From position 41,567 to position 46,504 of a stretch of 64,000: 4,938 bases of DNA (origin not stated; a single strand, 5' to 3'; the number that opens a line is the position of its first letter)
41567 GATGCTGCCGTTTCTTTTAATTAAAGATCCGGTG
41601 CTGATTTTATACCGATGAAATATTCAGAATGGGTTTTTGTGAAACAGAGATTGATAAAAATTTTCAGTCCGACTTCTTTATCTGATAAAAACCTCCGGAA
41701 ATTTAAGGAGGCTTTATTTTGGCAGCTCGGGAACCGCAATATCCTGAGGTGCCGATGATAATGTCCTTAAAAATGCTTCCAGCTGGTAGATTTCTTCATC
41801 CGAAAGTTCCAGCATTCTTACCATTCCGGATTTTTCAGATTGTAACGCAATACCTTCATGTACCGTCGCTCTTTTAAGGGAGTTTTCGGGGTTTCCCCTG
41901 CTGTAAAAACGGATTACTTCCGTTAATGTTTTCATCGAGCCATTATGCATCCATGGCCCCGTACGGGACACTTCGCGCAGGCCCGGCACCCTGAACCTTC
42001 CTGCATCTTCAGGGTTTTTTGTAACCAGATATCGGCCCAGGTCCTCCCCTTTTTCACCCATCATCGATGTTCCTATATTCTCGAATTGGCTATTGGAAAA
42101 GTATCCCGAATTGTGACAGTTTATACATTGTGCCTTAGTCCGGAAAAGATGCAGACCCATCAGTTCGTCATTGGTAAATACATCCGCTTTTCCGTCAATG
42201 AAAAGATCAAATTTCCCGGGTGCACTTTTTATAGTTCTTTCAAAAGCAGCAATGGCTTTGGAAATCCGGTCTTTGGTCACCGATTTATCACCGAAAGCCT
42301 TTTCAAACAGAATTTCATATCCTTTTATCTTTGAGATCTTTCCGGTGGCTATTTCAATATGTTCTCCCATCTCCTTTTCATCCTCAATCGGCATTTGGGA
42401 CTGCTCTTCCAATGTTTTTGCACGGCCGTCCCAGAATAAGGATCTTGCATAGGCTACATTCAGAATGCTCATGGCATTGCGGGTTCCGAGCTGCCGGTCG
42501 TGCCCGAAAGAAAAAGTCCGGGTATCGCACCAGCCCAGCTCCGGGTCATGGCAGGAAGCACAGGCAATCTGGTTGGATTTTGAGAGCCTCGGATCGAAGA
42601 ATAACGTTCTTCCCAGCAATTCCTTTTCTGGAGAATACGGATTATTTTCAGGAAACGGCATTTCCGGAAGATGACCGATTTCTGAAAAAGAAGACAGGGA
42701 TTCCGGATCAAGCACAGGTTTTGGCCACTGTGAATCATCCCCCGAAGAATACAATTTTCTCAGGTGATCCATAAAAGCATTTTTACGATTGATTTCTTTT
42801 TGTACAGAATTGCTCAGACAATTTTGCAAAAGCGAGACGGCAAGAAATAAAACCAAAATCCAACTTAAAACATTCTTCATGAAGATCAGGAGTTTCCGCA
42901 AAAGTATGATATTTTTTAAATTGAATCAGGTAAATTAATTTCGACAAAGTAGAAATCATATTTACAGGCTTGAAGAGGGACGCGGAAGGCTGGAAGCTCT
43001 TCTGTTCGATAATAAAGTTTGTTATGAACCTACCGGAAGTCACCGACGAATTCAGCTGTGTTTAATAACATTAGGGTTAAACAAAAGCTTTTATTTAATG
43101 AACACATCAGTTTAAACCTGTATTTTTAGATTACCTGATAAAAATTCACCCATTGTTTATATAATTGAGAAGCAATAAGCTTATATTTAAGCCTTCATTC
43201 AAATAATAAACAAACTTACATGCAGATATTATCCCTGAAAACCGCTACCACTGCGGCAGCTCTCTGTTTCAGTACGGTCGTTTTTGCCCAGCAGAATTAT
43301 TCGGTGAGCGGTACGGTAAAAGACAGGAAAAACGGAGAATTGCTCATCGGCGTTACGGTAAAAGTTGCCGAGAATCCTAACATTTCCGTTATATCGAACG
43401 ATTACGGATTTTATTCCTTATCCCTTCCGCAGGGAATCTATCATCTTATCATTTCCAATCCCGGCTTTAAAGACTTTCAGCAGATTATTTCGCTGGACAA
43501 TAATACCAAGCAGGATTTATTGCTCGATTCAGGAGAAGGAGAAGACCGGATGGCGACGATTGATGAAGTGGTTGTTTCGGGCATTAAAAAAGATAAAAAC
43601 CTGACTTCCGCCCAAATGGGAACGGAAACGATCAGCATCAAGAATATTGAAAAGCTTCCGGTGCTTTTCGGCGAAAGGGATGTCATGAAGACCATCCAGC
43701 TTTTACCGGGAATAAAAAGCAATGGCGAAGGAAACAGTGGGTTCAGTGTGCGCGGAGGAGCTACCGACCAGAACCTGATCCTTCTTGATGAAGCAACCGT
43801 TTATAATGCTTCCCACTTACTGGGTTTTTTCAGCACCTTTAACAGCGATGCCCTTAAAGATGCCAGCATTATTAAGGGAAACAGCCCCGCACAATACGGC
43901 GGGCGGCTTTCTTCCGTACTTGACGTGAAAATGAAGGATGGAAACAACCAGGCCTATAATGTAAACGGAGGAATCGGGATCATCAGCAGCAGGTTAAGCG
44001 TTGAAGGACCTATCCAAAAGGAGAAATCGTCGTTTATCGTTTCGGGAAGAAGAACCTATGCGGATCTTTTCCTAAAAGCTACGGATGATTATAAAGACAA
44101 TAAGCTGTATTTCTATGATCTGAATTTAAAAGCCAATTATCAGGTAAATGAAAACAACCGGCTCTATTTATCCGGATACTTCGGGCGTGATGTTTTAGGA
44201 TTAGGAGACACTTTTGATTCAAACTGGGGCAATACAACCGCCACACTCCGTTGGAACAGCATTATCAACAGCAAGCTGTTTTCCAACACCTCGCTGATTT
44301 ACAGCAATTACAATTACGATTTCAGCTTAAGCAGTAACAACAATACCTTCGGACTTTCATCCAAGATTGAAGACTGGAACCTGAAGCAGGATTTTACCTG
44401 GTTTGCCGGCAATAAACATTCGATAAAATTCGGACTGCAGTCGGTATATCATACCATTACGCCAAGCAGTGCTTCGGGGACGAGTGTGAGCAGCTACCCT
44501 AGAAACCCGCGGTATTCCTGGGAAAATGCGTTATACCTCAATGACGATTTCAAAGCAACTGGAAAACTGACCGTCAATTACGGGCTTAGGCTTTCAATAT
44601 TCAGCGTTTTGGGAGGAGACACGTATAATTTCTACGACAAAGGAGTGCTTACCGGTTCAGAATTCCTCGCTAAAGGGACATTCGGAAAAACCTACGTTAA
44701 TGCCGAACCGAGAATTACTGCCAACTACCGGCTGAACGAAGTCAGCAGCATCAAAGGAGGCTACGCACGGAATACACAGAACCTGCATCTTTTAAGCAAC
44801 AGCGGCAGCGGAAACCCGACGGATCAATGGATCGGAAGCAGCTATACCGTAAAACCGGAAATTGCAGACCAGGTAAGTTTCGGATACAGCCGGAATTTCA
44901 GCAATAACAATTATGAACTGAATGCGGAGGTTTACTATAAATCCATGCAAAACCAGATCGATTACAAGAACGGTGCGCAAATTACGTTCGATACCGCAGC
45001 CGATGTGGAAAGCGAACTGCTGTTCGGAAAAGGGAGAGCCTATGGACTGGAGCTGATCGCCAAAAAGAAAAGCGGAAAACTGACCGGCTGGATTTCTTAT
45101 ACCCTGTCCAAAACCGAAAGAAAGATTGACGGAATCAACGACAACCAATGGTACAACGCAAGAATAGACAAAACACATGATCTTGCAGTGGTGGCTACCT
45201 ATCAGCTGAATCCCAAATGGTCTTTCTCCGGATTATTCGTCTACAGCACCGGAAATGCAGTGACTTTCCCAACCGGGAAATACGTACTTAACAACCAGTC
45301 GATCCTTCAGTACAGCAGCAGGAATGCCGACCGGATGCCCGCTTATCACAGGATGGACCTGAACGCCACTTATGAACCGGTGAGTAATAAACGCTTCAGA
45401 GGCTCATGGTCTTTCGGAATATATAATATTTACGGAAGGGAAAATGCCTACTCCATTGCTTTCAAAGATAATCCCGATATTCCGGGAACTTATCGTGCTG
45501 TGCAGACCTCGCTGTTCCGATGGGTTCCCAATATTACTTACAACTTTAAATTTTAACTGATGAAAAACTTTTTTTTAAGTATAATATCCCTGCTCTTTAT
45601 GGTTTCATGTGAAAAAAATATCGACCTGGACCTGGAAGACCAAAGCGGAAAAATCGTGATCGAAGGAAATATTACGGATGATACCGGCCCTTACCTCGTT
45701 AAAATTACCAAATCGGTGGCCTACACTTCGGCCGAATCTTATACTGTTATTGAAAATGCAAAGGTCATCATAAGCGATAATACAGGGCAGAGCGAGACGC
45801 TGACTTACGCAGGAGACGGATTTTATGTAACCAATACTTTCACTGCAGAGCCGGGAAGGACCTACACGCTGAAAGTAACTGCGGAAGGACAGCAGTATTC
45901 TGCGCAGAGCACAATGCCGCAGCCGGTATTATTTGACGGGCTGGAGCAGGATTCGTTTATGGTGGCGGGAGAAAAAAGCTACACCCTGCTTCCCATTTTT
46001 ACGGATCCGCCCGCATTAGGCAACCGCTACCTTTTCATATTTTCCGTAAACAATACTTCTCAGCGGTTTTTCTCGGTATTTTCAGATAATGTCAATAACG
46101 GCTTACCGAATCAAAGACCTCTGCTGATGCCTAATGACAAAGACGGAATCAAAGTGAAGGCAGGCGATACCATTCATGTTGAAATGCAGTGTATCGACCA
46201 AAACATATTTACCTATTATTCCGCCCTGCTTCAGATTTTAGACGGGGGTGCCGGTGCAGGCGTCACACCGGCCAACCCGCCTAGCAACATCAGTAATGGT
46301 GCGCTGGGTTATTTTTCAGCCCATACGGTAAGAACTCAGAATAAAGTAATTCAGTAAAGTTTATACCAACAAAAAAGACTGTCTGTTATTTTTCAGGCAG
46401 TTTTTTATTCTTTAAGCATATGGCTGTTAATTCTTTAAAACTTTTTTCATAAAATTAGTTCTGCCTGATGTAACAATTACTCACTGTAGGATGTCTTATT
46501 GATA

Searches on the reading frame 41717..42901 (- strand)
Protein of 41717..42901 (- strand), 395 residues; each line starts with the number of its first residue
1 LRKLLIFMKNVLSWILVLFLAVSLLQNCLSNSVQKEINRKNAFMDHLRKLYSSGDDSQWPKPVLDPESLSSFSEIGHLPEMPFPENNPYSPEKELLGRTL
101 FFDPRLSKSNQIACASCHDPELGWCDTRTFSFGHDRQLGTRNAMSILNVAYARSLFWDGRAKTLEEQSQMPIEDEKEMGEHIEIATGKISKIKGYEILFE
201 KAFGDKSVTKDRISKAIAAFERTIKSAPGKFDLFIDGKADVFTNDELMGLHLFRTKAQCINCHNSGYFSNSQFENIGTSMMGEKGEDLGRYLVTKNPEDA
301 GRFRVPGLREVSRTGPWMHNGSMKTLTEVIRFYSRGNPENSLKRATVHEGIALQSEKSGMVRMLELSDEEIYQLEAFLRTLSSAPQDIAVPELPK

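Call 72: search_protein_families(library=pfam, proteins=[window:41717-42901:-], max_evalue=0.00001)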
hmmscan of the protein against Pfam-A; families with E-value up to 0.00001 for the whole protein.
window:41717-42901:- (395 aa): 1 family
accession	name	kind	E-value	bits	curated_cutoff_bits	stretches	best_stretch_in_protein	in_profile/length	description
PF03150.19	CCP_MauG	-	3.1e-52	177.6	25.6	1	92-239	2-148/149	Di-haem cytochrome c peroxidase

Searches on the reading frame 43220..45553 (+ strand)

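Call 72: search_protein_families(library=pfam, proteins=[window:43220-45553:+], max_evalue=0.00001)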
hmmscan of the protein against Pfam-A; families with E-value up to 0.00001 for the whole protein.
window:43220-45553:+ (778 aa): 5 families
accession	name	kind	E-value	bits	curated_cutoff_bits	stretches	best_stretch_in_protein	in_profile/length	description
PF00593.30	TonB_dep_Rec_b-barrel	-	6.8e-23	82.7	27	1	299-737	30-436/436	TonB dependent receptor-like, beta-barrel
PF25183.1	OMP_b-brl_4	-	7.1e-12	45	30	1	421-561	353-503/838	Outer membrane beta barrel domain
PF13715.12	CarbopepD_reg_2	-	7.9e-11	42.3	32.2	1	29-119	1-88/88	CarboxypepD_reg-like domain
PF13620.12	CarboxypepD_reg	-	4.8e-10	40.1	32.3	1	28-98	1-75/82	Carboxypeptidase regulatory-like domain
PF07715.20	Plug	-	9.8e-10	39.3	23.9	1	149-229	20-102/107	TonB-dependent Receptor Plug Domain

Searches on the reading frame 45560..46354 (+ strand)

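Call 72: search_protein_families(library=pfam, proteins=[window:45560-46354:+], max_evalue=0.00001)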
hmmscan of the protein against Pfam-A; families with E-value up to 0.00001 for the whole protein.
window:45560-46354:+ (265 aa): 1 family
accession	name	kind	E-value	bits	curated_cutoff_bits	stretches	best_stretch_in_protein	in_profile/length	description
PF14054.11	DUF4249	-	1.3e-31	110.6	28.5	1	19-260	2-268/269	Domain of unknown function (DUF4249)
